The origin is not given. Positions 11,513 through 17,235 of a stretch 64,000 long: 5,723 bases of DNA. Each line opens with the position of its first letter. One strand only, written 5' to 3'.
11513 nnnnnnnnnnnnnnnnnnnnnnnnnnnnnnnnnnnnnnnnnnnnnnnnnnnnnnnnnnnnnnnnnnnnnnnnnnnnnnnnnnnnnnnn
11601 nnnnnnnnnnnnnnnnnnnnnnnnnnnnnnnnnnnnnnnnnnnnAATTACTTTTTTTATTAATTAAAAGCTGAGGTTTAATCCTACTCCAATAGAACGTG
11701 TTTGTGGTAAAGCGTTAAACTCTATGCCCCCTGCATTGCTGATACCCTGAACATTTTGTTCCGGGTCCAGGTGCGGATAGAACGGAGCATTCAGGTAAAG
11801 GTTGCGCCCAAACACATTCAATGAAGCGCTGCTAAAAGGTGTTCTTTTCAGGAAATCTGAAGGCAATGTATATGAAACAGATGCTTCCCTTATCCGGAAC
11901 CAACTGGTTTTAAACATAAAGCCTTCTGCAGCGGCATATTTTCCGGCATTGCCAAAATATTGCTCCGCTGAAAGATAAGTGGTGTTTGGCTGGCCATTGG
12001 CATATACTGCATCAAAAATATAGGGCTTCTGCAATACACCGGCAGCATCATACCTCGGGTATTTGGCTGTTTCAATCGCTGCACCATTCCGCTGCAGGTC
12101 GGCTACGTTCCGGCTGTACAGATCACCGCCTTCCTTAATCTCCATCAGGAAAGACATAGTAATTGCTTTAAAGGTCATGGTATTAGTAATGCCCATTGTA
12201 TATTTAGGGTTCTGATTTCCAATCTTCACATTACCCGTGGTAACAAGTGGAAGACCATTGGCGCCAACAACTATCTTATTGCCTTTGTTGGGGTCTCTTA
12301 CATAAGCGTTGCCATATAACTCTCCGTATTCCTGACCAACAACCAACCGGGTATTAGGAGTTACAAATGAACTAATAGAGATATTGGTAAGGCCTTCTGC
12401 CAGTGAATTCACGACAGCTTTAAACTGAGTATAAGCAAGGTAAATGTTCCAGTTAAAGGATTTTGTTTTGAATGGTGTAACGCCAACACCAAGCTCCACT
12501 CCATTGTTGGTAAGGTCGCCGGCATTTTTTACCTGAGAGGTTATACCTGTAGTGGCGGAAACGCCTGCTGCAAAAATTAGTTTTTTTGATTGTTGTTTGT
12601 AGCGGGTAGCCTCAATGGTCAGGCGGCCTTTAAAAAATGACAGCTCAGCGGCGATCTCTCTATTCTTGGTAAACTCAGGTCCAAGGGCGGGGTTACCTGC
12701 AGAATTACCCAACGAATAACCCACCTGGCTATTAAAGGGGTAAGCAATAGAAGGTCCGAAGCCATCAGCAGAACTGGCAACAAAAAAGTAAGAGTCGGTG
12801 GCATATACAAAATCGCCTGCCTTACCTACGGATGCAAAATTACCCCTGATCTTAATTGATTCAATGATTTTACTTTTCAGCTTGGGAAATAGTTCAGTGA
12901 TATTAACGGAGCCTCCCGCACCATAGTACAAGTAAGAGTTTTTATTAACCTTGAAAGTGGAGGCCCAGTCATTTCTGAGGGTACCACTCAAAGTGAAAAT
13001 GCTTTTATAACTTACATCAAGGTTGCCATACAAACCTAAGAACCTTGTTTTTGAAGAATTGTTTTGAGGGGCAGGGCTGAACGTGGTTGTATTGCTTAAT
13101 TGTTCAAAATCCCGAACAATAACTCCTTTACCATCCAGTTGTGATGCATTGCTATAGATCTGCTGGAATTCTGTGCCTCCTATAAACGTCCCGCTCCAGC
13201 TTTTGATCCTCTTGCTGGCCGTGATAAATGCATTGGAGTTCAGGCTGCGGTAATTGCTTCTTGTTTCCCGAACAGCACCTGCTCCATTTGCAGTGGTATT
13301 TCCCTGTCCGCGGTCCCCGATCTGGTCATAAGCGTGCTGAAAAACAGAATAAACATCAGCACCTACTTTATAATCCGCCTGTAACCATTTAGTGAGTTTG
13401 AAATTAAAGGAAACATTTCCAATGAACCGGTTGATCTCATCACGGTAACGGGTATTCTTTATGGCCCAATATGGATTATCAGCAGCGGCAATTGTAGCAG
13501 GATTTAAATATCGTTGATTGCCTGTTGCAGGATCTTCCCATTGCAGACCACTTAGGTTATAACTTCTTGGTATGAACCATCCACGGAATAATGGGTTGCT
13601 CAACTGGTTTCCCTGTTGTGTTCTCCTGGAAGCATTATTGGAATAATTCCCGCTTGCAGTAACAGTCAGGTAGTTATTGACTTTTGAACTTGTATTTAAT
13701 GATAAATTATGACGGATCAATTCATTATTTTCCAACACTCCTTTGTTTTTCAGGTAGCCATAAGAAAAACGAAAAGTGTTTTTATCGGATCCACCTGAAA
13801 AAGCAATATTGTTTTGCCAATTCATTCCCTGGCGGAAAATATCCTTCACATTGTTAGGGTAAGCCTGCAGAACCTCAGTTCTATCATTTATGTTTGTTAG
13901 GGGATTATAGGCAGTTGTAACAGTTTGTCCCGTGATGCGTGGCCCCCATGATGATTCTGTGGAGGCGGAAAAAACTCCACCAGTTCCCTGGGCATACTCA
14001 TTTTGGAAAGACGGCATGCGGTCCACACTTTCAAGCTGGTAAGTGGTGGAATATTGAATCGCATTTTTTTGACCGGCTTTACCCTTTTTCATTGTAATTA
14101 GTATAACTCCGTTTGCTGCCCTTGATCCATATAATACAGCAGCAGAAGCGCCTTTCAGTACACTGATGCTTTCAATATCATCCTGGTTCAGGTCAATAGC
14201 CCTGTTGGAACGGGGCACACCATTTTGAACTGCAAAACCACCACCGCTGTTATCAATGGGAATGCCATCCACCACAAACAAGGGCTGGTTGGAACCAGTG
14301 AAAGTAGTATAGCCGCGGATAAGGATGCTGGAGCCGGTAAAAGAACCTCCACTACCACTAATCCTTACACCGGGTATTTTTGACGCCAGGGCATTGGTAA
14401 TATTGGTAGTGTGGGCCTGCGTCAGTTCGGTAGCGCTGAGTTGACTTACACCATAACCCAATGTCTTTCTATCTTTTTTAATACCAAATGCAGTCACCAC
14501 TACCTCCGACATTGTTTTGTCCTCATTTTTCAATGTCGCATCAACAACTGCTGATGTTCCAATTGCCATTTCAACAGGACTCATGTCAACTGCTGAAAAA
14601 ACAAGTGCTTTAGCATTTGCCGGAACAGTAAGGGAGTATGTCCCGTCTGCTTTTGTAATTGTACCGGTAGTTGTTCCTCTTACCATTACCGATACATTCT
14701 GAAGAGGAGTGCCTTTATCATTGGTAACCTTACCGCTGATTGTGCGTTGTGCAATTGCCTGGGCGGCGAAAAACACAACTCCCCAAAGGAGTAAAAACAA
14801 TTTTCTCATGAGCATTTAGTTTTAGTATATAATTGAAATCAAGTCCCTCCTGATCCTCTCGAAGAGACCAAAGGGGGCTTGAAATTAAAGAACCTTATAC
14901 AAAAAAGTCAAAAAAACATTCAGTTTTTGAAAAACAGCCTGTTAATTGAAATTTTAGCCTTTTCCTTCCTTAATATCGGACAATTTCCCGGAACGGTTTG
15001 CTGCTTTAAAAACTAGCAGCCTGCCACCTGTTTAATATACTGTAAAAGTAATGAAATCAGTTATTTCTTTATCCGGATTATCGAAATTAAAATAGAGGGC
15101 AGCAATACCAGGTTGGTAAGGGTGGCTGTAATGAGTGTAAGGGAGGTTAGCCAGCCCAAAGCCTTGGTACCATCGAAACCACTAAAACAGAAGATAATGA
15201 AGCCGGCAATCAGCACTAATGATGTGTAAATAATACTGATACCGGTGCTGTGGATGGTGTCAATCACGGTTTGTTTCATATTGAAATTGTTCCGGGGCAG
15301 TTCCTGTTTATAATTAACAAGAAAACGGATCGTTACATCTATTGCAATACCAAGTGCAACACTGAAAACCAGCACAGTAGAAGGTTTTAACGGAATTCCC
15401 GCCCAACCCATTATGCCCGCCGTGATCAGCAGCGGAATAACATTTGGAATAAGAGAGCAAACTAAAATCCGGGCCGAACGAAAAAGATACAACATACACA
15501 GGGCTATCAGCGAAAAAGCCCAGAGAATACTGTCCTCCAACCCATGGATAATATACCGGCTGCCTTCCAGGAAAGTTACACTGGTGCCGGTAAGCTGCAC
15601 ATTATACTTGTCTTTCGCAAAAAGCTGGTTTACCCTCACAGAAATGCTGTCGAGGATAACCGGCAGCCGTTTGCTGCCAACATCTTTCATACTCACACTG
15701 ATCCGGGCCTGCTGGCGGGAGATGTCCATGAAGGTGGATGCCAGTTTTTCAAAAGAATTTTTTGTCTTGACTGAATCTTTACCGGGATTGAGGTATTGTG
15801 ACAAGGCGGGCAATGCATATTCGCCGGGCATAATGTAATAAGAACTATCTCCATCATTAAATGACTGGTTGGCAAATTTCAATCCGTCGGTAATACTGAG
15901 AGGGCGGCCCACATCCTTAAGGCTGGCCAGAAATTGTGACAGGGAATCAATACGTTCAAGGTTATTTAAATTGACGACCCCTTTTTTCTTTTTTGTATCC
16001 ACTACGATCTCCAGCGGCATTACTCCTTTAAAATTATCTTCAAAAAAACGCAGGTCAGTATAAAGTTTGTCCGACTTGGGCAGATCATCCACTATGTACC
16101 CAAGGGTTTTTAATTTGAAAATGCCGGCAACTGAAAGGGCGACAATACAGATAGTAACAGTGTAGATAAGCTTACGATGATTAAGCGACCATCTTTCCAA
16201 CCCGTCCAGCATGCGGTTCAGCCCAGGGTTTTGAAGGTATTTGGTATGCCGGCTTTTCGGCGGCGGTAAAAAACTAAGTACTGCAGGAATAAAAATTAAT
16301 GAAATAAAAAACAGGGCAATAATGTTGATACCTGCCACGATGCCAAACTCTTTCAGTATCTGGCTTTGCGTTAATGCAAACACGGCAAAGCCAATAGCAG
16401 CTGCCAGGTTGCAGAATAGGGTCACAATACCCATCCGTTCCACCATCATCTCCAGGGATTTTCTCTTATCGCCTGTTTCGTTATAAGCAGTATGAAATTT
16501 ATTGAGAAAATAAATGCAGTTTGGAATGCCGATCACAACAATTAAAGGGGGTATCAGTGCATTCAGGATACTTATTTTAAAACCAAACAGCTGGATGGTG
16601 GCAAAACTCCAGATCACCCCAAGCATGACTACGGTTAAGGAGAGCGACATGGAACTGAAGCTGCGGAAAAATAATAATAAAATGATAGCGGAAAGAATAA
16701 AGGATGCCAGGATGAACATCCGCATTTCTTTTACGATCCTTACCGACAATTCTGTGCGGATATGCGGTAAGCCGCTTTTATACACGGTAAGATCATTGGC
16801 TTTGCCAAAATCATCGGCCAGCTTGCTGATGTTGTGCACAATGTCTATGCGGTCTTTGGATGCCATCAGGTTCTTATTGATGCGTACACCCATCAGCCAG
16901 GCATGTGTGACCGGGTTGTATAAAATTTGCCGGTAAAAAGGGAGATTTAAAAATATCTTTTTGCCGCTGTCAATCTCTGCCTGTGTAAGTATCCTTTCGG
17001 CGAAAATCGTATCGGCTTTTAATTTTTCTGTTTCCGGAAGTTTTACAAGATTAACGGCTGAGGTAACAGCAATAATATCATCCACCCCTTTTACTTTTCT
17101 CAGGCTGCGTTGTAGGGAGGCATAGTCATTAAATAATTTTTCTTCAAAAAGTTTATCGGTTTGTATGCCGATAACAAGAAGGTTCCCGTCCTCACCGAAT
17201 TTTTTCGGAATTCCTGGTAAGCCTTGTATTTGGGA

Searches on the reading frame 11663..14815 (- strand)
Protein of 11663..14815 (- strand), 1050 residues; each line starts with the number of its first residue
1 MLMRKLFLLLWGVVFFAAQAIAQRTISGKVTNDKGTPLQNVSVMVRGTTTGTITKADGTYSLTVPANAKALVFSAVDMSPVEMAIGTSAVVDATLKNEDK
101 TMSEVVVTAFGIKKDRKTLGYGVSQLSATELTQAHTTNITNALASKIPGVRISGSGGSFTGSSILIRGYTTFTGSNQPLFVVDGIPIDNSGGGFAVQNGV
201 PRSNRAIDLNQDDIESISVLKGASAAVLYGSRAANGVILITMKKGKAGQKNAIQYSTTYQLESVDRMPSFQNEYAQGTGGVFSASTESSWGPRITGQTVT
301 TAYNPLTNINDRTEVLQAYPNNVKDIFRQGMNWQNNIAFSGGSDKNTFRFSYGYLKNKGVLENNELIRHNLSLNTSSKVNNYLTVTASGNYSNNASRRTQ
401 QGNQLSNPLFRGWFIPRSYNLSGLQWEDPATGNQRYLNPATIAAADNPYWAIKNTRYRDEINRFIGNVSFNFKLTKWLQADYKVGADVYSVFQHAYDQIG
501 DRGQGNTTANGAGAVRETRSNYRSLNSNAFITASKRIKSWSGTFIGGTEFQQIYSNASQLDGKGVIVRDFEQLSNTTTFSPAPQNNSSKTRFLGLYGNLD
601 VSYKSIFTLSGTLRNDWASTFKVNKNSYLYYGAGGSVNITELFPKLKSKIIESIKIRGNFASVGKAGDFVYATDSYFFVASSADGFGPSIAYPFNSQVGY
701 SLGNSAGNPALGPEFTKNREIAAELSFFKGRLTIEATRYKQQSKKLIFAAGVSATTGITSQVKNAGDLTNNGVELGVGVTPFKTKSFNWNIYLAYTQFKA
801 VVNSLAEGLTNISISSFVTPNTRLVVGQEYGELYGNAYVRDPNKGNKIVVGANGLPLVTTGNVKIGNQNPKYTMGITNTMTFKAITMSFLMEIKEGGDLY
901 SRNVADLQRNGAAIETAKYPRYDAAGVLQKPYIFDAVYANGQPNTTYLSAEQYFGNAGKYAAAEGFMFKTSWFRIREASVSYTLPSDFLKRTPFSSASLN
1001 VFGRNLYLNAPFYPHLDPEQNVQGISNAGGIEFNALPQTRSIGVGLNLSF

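Call 12: search_protein_families(library=pfam, proteins=[window:11663-14815:-])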
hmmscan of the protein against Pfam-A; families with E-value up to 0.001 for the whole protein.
window:11663-14815:- (1050 aa): 5 families
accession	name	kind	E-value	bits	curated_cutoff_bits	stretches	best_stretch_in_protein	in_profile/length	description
PF07715.20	Plug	-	1.4e-18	67.8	23.9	1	120-237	6-107/107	TonB-dependent Receptor Plug Domain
PF00593.30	TonB_dep_Rec_b-barrel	-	1.3e-15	58.6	27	1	419-835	14-385/436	TonB dependent receptor-like, beta-barrel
PF13715.12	CarbopepD_reg_2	-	2.5e-14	53.5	32.2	1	26-107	1-88/88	CarboxypepD_reg-like domain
PF13620.12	CarboxypepD_reg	-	5.2e-09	36.8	32.3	1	25-95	1-81/82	Carboxypeptidase regulatory-like domain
PF15976.11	CooC_C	-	0.00016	22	29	1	21-77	14-68/93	CS1-pili formation C-terminal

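Call 25: find_related_loci(query=window:11663-14809:-, collection=genome_contigs, flank=2500)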
Query window:11663-14809:- (1048 aa) in genome_contigs; peptide patterns used: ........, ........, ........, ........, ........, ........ (x = any residue, [..] = any of these).
98 stretches matched a pattern; 23 encode a relative of the query (tblastn E <= 1e-3); 22 distinct loci.
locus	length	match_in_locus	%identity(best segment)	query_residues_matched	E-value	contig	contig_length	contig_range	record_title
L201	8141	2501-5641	77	1-1048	0e+0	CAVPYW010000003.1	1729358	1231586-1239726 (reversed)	MAG: uncultured Chitinophagaceae bacterium isolate MFD01916.bin.1.71 genome assembly, contig: contig_3485, whole genome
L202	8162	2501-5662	77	1-1048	0e+0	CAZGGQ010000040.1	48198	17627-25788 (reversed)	MAG TPA_asm: uncultured Chitinophaga sp. isolate binchicken_co248_745 genome assembly, contig: NODE_537_length_48198_cov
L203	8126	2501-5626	73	1-1048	0e+0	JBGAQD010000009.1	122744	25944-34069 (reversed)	MAG: Chitinophagaceae bacterium isolate MAG_AAO_AS.8 AAOAS-8_NODE_9_length_122744_cov_12.564528, whole genome shotgun se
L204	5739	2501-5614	72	1-1043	0e+0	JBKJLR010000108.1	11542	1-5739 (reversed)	MAG: Chitinophagaceae bacterium isolate ant_bin.295 k117_4386227, whole genome shotgun sequence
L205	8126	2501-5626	78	1-1048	0e+0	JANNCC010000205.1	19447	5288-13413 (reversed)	MAG: Chitinophagaceae bacterium isolate OTE_78_metabat_244_sub OTE_78_k141_3133886, whole genome shotgun sequence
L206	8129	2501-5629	71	1-1047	0e+0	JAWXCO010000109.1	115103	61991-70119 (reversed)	MAG: Bacteroidota bacterium isolate SP4G1.39 k99_937826, whole genome shotgun sequence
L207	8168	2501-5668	71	1-1048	0e+0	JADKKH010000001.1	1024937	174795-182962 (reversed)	MAG: Chitinophagaceae bacterium isolate Vibo_18-Q3-R45-57_MAXAC.177 tig00000762-10-10242710, whole genome shotgun sequen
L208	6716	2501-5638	71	1-1048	0e+0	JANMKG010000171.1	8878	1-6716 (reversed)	MAG: Chitinophagaceae bacterium isolate OTE_64_metabat_225 OTE_64_k141_4954719, whole genome shotgun sequence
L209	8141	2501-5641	69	1-1048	0e+0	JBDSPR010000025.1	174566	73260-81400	MAG: Chitinophagaceae bacterium isolate cluster1_bin.468 k127_7694406, whole genome shotgun sequence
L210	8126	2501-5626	73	1-1048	0e+0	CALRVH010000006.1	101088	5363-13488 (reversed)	MAG: Chitinophaga pinensis isolate JJ-MEM5D2-223-6-m1-bin345 genome assembly, contig: JJ-MEM5D2-223-C69, whole genome sh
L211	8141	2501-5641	70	1-1048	0e+0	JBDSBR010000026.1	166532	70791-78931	MAG: Chitinophagaceae bacterium isolate cluster1_bin.138 k127_3018371, whole genome shotgun sequence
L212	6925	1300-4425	69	1-1048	0e+0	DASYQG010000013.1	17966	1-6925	MAG TPA_asm: Chitinophagaceae bacterium isolate SMAG_U4479 k141_1398355, whole genome shotgun sequence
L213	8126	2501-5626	83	1-1048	0e+0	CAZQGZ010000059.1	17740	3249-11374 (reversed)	MAG TPA_asm: uncultured Chitinophaga sp. isolate SRP173033_co3_3 genome assembly, contig: NODE_3878_length_17740_cov_7.9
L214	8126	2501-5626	73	1-1048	0e+0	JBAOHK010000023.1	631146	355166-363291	MAG: Chitinophagaceae bacterium isolate AS_Ams2_Bin15 np1-np2_contig_8869, whole genome shotgun sequence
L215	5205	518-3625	50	1-1048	0e+0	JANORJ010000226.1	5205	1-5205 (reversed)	MAG: Chitinophagaceae bacterium isolate VAR_4_metabat_201_sub VAR_4_k141_2733110, whole genome shotgun sequence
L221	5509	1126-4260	31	1-1048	3e-105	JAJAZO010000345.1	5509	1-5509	MAG: Chitinophagaceae bacterium isolate CAN_BIN39 c_000000142654, whole genome shotgun sequence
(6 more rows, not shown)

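Call 36: search_protein_families(library=pfam, proteins=[L221:1126-4260:+], max_evalue=0.00001)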
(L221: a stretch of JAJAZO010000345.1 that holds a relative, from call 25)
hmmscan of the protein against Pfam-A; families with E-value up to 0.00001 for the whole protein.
L221:1126-4260:+ (1045 aa): 3 families
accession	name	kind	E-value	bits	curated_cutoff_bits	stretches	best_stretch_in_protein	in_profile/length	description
PF07715.20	Plug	-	2.1e-20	73.7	23.9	1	113-230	2-107/107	TonB-dependent Receptor Plug Domain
PF13715.12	CarbopepD_reg_2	-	2e-14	53.8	32.2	1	24-105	1-88/88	CarboxypepD_reg-like domain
PF13620.12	CarboxypepD_reg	-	1.3e-08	35.5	32.3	1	23-93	1-81/82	Carboxypeptidase regulatory-like domain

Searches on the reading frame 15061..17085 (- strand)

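Call 12: search_protein_families(library=pfam, proteins=[window:15061-17085:-])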
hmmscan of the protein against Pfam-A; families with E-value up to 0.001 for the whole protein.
window:15061-17085:- (674 aa): 4 families
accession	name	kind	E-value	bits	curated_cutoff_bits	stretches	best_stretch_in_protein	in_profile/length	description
PF03176.21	MMPL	-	7.9e-32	110.9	20.5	2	60-273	85-302/333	MMPL family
PF12349.14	Sterol-sensing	-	4.4e-08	33.6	22.3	1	148-272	11-135/153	Sterol-sensing domain of SREBP cleavage-activation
PF00873.25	ACR_tran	-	1.5e-07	30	28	1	118-325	330-548/1021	AcrB/AcrD/AcrF family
PF02460.24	Patched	-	2.1e-07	31.3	23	1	141-271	26-155/156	Patched SSD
